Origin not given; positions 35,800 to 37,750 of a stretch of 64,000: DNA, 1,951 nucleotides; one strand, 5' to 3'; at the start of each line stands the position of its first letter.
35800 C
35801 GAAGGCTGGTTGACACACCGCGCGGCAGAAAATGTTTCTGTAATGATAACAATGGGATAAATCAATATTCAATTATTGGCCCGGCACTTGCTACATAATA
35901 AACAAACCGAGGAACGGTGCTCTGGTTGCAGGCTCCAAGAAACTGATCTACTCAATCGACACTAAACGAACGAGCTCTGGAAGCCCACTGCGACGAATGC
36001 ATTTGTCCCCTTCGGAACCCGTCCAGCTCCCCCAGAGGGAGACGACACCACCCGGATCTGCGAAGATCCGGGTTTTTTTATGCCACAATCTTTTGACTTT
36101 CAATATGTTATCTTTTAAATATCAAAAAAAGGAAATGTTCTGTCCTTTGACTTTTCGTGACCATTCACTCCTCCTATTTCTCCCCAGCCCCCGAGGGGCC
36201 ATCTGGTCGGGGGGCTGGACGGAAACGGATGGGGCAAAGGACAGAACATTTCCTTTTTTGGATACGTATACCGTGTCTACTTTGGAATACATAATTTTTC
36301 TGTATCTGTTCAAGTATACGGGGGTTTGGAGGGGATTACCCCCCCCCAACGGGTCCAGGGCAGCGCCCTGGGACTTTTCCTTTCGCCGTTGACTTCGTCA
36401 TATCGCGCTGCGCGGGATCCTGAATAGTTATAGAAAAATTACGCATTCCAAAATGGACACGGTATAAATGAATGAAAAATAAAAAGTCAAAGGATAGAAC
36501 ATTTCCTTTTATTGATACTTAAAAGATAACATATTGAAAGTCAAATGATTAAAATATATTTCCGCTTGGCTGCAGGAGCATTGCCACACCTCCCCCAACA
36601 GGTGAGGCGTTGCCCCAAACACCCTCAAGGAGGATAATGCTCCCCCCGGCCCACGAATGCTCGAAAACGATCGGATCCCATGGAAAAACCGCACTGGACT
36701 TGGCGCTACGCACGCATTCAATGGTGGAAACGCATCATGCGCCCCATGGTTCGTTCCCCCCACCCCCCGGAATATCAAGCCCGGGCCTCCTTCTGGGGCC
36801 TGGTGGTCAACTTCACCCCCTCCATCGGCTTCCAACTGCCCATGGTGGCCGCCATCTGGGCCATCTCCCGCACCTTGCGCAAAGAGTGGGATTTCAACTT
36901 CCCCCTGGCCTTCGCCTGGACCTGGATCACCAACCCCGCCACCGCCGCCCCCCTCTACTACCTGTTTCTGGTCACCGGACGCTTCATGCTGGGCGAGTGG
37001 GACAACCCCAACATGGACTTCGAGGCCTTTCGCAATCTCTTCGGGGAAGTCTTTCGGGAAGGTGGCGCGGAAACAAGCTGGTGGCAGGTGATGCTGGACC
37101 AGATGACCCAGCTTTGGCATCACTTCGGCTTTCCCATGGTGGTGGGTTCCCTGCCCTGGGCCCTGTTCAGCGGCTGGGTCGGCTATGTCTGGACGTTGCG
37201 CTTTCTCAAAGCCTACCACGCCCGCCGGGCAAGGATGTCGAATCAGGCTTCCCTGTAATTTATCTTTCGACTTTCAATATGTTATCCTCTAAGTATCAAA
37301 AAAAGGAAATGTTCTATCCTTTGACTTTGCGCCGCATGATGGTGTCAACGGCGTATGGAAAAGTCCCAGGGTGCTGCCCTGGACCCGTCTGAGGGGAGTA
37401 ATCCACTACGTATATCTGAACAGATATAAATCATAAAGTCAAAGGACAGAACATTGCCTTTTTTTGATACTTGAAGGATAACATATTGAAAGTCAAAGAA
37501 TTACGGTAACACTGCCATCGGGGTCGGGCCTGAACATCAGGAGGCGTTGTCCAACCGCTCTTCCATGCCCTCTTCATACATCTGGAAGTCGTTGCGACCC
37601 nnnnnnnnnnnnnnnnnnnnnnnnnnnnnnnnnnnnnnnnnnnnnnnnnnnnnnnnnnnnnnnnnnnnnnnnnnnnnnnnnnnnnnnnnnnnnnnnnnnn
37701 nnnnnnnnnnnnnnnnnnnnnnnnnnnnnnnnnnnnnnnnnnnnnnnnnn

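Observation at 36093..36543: A ~60-bp AT-rich unit (TIR60) acts as the terminal inverted repeat of MITE-like composites with different cargos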

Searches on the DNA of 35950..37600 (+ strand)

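Call 41: search_dna_similar(query=window:36085-36555:+, collection=plasmids, mode=distant, max_evalue=0.01)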
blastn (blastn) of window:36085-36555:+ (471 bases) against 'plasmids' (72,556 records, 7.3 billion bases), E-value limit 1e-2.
No match.

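Call 57: search_rna_families(source=window, start=35950, end=37600, threshold=evalue, max_evalue=1)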
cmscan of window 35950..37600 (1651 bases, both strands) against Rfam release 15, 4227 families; matches with E-value up to 1: 7.
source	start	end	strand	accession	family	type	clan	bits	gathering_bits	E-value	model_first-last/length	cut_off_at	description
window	37292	37471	-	RF03667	MIR1031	Gene; miRNA;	-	34.5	100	1.5e-05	1-183/183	no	MIR1031 microRNA precursor family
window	37288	37474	-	RF04150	MIR2655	Gene; miRNA;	-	29.8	122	0.04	1-267/267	no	MIR2655 microRNA precursor family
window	37289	37475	+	RF04150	MIR2655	Gene; miRNA;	-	28.6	122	0.065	1-267/267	no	MIR2655 microRNA precursor family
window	36133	36251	+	RF03452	mir-3121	Gene; miRNA;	-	22.9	108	0.038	1-77/77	no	mir-3121 microRNA precursor family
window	36133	36251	-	RF03452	mir-3121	Gene; miRNA;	-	20.3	108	0.24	1-77/77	no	mir-3121 microRNA precursor family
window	36004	36080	+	RF02278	Betaproteobacteria_toxic_sRNA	Gene; sRNA;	-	19.3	50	0.63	1-64/64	no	Betaproteobacteria toxic small RNA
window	36006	36081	+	RF02837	anti-hemB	Gene; sRNA;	-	16.9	49.5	0.67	1-81/81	no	Burkholderia RNA 7 (anti-hemB)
